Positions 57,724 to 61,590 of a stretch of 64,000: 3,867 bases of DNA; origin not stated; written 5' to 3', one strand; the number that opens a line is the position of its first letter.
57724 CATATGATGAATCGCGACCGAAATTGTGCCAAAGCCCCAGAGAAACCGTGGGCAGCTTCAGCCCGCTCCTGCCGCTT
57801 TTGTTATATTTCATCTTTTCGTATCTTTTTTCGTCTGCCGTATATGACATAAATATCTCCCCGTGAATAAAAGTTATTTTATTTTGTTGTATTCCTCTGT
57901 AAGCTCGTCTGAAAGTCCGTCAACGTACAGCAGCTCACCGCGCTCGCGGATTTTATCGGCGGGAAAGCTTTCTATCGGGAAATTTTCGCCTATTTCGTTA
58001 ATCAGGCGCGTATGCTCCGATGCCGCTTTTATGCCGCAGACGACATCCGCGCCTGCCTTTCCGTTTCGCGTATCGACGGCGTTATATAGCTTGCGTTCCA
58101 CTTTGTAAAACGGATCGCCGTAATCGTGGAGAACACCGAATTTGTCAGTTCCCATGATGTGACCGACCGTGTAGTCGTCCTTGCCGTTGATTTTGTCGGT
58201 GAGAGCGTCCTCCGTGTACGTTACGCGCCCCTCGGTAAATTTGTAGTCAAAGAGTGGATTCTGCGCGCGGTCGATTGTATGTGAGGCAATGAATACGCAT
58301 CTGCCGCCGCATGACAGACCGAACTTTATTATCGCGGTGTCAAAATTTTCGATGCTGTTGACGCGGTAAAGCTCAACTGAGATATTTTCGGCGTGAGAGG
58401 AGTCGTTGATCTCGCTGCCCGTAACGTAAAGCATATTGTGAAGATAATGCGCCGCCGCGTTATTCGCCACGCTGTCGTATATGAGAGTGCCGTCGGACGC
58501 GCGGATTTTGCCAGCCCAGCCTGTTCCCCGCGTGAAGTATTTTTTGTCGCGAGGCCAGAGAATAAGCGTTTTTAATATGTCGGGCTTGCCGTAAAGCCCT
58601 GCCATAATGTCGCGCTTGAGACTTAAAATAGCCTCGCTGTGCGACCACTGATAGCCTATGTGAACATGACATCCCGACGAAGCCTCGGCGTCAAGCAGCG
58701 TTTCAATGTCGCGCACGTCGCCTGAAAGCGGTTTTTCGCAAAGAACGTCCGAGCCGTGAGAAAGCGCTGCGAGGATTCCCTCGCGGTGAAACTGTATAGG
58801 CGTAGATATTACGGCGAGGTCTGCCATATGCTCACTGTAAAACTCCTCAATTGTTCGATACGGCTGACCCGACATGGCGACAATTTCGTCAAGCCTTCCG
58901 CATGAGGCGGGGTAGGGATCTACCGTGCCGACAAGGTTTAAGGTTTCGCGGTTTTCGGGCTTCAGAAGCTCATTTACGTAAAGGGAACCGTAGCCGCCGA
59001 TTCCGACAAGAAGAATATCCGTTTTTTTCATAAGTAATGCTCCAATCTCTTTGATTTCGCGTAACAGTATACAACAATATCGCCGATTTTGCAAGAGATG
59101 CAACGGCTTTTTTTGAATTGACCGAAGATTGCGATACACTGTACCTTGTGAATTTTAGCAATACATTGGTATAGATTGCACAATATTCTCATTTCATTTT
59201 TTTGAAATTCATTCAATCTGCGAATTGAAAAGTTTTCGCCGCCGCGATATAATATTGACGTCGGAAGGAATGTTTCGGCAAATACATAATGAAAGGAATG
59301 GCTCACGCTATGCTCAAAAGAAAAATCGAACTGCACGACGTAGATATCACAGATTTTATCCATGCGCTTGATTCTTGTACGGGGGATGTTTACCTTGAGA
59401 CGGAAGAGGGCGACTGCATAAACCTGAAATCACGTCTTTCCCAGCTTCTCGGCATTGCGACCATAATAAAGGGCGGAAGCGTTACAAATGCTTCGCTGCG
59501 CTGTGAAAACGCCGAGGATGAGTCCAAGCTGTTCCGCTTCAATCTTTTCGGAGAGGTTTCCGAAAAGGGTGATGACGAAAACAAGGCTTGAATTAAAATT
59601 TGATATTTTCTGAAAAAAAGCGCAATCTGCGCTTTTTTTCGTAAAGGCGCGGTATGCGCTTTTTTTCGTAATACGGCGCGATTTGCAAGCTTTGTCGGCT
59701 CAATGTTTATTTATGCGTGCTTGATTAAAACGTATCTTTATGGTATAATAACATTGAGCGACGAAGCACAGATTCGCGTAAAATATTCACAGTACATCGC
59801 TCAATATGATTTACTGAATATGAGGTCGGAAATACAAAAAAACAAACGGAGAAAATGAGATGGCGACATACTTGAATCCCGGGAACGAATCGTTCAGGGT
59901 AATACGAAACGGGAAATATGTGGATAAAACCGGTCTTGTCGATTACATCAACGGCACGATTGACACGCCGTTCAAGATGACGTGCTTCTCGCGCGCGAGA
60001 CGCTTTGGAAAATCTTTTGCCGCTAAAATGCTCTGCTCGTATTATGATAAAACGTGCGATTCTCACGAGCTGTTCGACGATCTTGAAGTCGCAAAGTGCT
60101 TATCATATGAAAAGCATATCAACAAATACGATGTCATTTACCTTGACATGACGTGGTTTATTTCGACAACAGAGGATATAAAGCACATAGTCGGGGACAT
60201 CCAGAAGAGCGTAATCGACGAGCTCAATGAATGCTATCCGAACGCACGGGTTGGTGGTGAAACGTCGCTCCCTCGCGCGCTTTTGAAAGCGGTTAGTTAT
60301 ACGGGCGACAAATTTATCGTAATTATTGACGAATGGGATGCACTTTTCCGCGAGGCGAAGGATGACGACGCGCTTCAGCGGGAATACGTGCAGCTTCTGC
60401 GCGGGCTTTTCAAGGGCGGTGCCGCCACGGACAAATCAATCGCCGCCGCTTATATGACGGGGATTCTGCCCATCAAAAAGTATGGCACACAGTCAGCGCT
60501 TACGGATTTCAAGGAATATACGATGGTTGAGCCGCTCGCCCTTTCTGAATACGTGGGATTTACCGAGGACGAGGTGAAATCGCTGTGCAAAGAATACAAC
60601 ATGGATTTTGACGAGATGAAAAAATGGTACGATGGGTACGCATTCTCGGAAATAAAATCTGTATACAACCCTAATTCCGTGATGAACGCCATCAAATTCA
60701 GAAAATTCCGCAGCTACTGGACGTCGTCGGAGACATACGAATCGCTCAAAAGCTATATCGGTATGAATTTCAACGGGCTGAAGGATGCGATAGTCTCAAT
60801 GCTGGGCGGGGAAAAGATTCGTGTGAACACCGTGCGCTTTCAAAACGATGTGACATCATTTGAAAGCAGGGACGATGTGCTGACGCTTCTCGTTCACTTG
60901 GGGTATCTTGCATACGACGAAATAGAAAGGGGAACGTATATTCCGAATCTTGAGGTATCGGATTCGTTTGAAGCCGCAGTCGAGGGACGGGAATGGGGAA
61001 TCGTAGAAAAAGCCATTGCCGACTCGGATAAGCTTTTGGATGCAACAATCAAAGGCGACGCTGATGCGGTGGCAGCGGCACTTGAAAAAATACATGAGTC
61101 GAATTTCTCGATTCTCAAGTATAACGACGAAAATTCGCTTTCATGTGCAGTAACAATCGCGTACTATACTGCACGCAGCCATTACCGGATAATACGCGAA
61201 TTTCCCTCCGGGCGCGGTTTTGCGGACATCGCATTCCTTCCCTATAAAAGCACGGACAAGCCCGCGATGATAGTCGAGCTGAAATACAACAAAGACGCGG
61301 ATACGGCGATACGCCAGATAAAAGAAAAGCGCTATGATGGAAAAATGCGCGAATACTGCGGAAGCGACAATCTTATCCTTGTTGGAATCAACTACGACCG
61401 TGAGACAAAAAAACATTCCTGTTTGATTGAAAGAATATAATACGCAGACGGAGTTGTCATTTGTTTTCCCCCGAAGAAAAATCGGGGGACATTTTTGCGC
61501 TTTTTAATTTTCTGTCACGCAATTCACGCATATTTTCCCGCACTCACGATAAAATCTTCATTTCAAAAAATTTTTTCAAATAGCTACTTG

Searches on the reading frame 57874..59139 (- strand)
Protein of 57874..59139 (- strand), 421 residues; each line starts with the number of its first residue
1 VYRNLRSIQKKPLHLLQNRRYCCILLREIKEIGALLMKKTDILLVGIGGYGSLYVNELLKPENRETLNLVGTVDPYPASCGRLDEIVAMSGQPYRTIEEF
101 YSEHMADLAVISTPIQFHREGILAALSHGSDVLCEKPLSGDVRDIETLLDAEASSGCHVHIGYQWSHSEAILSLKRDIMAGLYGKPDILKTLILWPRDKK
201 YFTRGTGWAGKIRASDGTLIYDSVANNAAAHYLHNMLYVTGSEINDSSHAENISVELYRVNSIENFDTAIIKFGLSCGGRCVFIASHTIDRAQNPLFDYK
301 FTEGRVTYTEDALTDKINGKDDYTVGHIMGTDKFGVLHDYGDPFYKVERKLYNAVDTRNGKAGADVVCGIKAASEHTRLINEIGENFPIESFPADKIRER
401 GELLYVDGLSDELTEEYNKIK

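Call 59: list_cluster_members(proteins=[window:57874-59139:-, window:59860-61440:+, window:56843-57850:-])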
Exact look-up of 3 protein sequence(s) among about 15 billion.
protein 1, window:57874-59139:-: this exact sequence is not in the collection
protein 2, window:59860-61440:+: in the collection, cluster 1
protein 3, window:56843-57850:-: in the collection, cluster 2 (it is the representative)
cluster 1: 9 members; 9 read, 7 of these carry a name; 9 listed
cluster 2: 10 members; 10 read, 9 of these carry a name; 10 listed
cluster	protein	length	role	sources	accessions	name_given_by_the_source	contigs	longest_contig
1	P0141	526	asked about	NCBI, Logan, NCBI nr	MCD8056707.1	MAG: ATP-binding protein [Clostridiales bacterium] | ATP-binding protein [Clostridiales bacterium]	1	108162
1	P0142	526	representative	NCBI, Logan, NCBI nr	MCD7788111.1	MAG: ATP-binding protein [Firmicutes bacterium] | ATP-binding protein [Bacillota bacterium]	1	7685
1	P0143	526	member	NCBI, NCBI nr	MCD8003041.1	MAG: ATP-binding protein [Clostridia bacterium] | ATP-binding protein [Clostridia bacterium]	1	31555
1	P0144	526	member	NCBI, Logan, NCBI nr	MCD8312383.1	MAG: ATP-binding protein [Firmicutes bacterium] | ATP-binding protein [Bacillota bacterium]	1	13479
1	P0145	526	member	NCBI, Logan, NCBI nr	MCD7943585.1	MAG: ATP-binding protein [Clostridia bacterium] | ATP-binding protein [Clostridia bacterium]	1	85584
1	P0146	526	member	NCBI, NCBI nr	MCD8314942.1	MAG: ATP-binding protein [Firmicutes bacterium] | ATP-binding protein [Bacillota bacterium]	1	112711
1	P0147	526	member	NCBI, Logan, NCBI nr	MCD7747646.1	MAG: ATP-binding protein [Firmicutes bacterium] | ATP-binding protein [Bacillota bacterium]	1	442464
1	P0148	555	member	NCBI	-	-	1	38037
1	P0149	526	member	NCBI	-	-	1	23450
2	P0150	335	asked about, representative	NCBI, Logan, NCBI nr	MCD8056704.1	MAG: aldo/keto reductase [Clostridiales bacterium] | aldo/keto reductase [Clostridiales bacterium]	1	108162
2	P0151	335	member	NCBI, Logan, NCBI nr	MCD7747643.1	MAG: aldo/keto reductase [Firmicutes bacterium] | aldo/keto reductase [Bacillota bacterium]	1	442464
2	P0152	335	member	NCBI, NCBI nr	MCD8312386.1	MAG: aldo/keto reductase [Firmicutes bacterium] | aldo/keto reductase [Bacillota bacterium]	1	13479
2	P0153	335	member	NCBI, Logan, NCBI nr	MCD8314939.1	MAG: aldo/keto reductase [Firmicutes bacterium] | aldo/keto reductase [Bacillota bacterium]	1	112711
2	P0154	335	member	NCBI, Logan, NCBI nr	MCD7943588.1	MAG: aldo/keto reductase [Clostridia bacterium] | aldo/keto reductase [Clostridia bacterium]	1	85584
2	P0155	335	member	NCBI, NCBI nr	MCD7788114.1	MAG: aldo/keto reductase [Firmicutes bacterium] | aldo/keto reductase [Bacillota bacterium]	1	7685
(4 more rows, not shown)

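Call 60: find_encoding_contigs(protein=P0147, flank=10000, max_places=3)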
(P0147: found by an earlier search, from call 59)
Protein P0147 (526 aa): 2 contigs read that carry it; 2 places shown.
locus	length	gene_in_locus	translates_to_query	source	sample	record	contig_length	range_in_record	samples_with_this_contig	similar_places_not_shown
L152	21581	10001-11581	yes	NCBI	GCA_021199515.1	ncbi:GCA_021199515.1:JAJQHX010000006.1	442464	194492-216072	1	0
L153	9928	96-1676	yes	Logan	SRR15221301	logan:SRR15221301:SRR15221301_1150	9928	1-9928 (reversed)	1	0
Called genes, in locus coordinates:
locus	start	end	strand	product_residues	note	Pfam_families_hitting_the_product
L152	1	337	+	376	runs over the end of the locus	-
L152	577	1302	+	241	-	PF01128:IspD, PF12804:NTP_transf_3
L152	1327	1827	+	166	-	PF02542:YgbB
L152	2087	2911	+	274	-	PF00834:Ribul_P_3_epim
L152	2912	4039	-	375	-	PF22020:RlmL_1st, PF02926:THUMP, PF01170:UPF0020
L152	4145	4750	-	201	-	PF16112:DUF4830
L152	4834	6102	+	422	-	PF00465:Fe-ADH, PF13685:Fe-ADH_2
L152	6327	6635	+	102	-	-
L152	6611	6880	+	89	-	-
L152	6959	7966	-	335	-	PF00248:Aldo_ket_red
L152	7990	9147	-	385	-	PF01408:GFO_IDH_MocA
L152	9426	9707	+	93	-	-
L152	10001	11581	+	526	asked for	PF09820:AAA-ATPase_like, PF08011:PDDEXK_9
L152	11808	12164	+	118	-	PF03551:PadR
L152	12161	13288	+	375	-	-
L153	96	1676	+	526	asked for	PF09820:AAA-ATPase_like, PF08011:PDDEXK_9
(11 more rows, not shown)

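Call 61: find_encoding_contigs(protein=P0148, flank=10000, max_places=3)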
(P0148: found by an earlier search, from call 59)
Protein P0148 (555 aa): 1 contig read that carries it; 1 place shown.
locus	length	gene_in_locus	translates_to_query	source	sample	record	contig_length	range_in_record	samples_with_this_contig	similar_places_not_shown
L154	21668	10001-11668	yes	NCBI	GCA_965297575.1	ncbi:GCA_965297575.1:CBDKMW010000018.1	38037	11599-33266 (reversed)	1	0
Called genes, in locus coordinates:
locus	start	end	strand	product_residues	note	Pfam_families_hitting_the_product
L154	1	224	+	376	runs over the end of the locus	-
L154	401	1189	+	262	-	PF01128:IspD, PF12804:NTP_transf_3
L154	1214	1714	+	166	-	PF02542:YgbB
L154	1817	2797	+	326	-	PF00834:Ribul_P_3_epim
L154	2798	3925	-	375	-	PF22020:RlmL_1st, PF02926:THUMP, PF01170:UPF0020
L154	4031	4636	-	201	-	PF16112:DUF4830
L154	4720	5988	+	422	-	PF00465:Fe-ADH, PF13685:Fe-ADH_2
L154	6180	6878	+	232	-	-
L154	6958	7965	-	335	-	PF00248:Aldo_ket_red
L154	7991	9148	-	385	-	PF01408:GFO_IDH_MocA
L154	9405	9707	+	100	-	-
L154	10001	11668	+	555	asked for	PF09820:AAA-ATPase_like, PF08011:PDDEXK_9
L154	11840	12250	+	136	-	PF03551:PadR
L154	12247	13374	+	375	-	PF06304:DUF1048 (faint)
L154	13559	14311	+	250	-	PF01551:Peptidase_M23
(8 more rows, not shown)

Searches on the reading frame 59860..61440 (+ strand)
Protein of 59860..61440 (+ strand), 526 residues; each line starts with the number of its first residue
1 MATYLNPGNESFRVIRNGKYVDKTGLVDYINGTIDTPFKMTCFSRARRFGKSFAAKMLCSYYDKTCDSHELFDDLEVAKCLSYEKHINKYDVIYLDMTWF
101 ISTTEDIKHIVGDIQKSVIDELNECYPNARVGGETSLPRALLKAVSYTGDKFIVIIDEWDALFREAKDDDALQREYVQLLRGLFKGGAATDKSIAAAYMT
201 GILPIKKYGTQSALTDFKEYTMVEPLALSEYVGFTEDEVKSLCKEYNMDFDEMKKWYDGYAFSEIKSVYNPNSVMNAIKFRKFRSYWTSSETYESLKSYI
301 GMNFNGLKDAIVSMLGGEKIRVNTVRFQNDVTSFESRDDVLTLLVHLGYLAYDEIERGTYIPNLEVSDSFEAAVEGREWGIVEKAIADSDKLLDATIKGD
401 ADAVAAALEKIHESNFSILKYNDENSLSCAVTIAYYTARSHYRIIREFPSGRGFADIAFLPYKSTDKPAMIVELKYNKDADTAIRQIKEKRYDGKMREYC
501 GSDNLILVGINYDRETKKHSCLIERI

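Call 52: find_encoding_contigs(protein=window:59860-61440:+, flank=3000, max_places=10)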
Protein window:59860-61440:+ (526 aa): 1 contig read that carries it; 1 place shown.
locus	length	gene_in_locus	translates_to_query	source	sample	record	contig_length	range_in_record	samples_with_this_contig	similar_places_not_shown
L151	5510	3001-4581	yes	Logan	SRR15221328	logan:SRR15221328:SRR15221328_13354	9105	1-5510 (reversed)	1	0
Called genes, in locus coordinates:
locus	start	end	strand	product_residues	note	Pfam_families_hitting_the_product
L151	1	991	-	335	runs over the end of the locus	PF00248:Aldo_ket_red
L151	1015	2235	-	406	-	PF01408:GFO_IDH_MocA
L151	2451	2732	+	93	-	-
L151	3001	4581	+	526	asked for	PF09820:AAA-ATPase_like, PF08011:PDDEXK_9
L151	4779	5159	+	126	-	PF03551:PadR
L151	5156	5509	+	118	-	?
